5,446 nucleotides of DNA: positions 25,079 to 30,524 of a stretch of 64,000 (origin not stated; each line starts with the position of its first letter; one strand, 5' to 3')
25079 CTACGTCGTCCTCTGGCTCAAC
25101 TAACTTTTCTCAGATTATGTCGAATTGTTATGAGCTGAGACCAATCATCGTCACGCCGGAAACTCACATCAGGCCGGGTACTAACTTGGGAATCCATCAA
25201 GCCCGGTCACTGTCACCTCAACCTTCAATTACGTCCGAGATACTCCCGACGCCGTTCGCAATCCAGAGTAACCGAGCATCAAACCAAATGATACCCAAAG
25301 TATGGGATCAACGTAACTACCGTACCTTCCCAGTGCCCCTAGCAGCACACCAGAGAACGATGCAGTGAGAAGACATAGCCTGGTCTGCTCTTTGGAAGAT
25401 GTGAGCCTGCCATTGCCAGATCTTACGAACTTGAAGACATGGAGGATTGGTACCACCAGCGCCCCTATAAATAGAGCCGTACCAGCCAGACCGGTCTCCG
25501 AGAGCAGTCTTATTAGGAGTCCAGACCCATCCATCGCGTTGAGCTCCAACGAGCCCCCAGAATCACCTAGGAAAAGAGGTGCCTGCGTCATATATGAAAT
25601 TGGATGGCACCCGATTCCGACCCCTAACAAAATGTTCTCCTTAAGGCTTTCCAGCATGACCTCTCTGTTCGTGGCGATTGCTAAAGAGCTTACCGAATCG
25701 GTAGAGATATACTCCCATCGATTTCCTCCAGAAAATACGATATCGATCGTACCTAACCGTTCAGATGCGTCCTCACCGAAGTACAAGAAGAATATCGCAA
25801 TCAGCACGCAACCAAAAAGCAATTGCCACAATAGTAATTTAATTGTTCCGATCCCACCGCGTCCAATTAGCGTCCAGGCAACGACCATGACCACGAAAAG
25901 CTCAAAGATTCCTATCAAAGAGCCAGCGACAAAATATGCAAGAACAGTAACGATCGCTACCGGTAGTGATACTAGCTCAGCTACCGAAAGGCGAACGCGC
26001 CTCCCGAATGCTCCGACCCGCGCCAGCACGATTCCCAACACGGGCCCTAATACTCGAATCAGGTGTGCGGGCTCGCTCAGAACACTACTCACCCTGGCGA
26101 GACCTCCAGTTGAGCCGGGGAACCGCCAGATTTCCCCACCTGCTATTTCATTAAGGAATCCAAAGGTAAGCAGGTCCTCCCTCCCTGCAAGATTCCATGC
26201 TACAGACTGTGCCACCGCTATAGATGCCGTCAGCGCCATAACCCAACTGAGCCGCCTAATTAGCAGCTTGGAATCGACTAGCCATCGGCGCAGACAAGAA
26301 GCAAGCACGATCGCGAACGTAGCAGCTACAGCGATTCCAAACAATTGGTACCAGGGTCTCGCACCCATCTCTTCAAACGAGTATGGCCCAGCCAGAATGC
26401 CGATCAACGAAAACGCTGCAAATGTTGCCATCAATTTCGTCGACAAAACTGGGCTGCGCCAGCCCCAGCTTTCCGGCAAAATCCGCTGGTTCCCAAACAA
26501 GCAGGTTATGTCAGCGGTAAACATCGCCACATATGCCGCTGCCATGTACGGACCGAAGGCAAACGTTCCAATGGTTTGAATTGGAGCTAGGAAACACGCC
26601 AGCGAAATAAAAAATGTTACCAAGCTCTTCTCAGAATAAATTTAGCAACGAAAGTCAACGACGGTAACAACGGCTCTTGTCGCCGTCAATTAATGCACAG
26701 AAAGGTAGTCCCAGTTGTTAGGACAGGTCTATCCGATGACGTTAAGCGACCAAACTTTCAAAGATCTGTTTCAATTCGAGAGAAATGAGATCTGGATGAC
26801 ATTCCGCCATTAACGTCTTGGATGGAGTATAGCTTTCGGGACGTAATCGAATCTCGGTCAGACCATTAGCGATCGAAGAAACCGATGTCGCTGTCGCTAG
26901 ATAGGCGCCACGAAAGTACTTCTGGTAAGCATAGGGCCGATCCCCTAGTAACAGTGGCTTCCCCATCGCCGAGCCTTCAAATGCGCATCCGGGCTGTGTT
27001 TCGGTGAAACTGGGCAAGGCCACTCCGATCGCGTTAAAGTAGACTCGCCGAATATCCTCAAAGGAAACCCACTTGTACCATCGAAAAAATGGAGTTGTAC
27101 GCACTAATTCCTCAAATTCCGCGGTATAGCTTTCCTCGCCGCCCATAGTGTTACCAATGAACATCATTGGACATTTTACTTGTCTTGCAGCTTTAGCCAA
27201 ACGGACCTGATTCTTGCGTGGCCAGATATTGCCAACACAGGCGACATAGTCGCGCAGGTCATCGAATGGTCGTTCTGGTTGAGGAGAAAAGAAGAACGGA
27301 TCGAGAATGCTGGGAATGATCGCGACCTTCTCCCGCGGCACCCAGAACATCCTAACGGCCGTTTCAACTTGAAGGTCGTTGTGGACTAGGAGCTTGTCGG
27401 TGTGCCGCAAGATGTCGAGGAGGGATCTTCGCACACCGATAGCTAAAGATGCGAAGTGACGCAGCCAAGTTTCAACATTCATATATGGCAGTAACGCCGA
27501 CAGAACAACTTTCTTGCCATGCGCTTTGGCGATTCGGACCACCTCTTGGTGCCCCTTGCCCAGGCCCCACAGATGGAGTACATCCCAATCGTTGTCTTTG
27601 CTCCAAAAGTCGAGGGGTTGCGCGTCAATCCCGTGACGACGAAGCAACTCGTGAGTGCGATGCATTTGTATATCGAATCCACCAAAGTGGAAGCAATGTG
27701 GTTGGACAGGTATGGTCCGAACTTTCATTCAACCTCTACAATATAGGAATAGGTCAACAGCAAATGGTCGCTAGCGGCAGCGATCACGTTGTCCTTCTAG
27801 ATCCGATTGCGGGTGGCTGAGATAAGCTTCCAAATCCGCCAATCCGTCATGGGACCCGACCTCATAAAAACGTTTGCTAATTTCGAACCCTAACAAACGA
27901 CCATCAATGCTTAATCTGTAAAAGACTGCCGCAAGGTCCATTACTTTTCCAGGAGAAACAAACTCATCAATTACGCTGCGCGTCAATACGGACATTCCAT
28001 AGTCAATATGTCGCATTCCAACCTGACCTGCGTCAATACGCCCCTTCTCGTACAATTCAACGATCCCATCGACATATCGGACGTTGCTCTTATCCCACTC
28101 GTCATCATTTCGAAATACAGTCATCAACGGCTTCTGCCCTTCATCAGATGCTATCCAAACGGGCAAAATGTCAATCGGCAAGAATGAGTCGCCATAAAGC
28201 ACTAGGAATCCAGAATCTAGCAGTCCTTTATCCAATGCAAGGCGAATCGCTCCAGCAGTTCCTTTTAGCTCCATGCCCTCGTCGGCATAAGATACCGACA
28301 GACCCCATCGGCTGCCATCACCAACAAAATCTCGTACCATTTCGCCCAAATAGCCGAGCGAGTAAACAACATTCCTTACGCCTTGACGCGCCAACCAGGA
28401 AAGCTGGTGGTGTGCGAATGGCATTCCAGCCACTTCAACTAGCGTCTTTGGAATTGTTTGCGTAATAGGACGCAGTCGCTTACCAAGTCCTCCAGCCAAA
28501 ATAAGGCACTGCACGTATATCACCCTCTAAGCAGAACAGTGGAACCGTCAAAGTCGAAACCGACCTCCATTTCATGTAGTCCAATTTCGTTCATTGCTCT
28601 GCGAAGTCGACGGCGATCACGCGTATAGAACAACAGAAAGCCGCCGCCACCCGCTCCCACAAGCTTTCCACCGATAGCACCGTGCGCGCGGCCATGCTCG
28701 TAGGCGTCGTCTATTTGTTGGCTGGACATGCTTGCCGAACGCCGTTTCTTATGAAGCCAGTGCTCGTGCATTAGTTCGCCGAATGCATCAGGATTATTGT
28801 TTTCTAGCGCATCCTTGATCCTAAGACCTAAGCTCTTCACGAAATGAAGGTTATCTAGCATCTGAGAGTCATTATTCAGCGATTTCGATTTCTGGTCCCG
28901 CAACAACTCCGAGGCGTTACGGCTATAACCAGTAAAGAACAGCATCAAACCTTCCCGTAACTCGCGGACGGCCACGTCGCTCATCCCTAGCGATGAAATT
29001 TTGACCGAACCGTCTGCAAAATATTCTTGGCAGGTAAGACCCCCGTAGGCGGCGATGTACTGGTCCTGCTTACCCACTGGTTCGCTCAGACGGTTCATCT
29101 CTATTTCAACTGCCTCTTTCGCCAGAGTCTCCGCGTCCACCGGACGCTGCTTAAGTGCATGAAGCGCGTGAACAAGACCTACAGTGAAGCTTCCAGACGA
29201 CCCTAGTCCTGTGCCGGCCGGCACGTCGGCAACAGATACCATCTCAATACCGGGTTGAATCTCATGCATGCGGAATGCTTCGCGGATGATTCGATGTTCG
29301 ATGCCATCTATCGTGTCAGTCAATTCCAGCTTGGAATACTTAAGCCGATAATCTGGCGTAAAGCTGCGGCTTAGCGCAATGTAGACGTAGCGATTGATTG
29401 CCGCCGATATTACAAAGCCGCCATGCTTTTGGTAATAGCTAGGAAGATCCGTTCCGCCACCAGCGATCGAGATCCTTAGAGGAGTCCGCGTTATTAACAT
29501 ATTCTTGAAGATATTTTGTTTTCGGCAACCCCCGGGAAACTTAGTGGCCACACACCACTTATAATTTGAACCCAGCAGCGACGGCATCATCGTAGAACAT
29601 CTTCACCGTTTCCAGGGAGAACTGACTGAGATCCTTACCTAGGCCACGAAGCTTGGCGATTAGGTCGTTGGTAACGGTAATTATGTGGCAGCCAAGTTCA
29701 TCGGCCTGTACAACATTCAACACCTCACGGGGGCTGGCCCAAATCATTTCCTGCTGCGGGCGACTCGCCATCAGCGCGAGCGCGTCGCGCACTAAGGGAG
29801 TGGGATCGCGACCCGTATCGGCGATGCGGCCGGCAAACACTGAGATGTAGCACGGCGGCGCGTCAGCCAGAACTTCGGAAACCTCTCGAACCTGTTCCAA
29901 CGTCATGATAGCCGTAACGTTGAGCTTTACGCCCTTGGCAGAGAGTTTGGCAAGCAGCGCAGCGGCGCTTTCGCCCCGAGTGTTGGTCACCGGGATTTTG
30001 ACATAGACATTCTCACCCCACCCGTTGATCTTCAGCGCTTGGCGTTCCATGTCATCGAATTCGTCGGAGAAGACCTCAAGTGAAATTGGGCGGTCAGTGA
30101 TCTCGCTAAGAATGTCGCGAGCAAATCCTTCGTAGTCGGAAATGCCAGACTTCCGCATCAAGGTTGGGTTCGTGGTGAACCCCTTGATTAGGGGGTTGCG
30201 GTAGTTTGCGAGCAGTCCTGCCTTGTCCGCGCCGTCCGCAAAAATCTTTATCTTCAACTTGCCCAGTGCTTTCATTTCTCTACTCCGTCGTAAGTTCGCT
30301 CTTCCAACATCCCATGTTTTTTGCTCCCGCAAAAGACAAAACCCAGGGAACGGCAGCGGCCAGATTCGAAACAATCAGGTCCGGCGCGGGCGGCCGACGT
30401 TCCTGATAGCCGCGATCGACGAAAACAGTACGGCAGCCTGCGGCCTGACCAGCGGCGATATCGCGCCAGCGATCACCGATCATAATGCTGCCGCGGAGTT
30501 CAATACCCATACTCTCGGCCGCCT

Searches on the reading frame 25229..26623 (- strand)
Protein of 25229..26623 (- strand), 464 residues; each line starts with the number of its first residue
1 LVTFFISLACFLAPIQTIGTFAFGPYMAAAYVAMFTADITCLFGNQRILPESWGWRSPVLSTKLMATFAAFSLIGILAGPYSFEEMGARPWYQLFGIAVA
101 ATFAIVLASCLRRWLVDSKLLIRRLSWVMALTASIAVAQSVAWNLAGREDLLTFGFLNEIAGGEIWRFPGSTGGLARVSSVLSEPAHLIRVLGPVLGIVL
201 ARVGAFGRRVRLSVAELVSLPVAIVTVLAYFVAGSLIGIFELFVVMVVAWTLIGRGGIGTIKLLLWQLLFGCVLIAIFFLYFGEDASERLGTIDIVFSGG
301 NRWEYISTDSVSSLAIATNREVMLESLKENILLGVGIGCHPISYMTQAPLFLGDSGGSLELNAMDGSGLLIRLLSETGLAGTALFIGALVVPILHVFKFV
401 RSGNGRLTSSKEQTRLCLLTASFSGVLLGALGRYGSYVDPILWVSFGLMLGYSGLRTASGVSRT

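Call 17: search_protein_families(library=pfam, proteins=[window:25229-26623:-], max_evalue=0.0001)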
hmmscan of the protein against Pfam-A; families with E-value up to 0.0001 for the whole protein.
window:25229-26623:- (464 aa): 0 families

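Call 33: search_protein_families(library=ncbifam, proteins=[window:25229-26623:-], max_evalue=10)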
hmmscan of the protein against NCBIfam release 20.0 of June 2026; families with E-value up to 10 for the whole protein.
window:25229-26623:- (464 aa): 0 families

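Call 34: search_protein_families(library=pfam, proteins=[window:25229-26623:-], max_evalue=10)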
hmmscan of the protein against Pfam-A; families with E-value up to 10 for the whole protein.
window:25229-26623:- (464 aa): 0 families

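Call 75: find_homologous_proteins(query=window:25229-26620:-, max_evalue=0.001)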
Query window:25229-26620:- (463 aa): 2 proteins with E <= 0.001 among 8000 candidates.
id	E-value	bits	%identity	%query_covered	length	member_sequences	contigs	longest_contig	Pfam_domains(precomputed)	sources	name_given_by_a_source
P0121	3.4e-206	704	100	73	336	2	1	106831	-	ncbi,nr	ncbi:MAG: hypothetical protein EPO19_04330 [Betaproteobacteria bacterium]|nr:MAG: hypothetical prote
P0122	2.2e-33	134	32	71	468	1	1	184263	-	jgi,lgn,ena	-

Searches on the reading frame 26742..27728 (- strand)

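Call 17: search_protein_families(library=pfam, proteins=[window:26742-27728:-], max_evalue=0.0001)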
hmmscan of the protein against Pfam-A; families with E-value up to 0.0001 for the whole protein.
window:26742-27728:- (328 aa): 2 families
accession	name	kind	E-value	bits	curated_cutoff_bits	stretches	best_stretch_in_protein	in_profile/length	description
PF13692.12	Glyco_trans_1_4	-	2e-07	31.8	27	1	161-265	3-109/142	Glycosyl transferases group 1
PF00534.26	Glycos_transf_1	-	1.6e-05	25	26.4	1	156-293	12-155/172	Glycosyl transferases group 1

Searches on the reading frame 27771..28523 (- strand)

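Call 17: search_protein_families(library=pfam, proteins=[window:27771-28523:-], max_evalue=0.0001)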
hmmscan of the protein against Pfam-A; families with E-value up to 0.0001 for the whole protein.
window:27771-28523:- (250 aa): 2 families
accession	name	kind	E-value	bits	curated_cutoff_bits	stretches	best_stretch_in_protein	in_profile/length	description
PF00483.29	NTP_transferase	-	3.1e-18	66.7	21.2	1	7-124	3-122/245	Nucleotidyl transferase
PF12804.13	NTP_transf_3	-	1.2e-09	39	27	1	6-141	1-125/160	MobA-like NTP transferase domain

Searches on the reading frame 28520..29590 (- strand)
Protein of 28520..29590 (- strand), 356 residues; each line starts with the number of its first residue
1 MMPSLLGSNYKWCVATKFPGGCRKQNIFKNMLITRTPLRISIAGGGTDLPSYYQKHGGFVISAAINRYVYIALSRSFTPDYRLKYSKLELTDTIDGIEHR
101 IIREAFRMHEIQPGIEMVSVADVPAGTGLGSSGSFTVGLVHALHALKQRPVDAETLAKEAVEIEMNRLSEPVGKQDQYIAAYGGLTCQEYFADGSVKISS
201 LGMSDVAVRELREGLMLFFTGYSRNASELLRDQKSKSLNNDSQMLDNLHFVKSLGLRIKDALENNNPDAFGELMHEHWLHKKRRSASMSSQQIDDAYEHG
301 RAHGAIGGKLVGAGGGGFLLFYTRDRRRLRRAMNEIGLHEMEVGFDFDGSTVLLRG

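Call 16: search_protein_families(library=pfam, proteins=[window:28520-29590:-], max_evalue=0.0001)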
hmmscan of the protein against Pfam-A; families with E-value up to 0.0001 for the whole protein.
window:28520-29590:- (356 aa): 2 families
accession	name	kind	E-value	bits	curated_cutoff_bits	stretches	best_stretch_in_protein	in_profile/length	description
PF00288.32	GHMP_kinases_N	-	1.8e-14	54.2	22.3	1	107-184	15-87/87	GHMP kinases N terminal domain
PF08544.19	GHMP_kinases_C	-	1.3e-09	38.8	21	1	259-335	2-81/85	GHMP kinases C terminal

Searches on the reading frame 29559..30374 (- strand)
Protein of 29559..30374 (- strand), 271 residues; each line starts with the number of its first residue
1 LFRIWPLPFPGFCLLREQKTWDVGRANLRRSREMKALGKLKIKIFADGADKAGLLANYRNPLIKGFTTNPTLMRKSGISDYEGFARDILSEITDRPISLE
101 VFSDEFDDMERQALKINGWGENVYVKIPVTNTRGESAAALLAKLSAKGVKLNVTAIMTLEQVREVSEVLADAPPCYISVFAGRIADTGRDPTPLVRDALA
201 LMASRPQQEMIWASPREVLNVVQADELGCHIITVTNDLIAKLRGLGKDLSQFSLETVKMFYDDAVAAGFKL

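Call 16: search_protein_families(library=pfam, proteins=[window:29559-30374:-], max_evalue=0.0001)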
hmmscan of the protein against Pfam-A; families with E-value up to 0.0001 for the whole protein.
window:29559-30374:- (271 aa): 1 family
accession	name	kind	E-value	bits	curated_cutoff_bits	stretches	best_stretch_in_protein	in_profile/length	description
PF00923.25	TAL_FSA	-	8.6e-38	130.7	27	1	44-262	1-276/285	Transaldolase/Fructose-6-phosphate aldolase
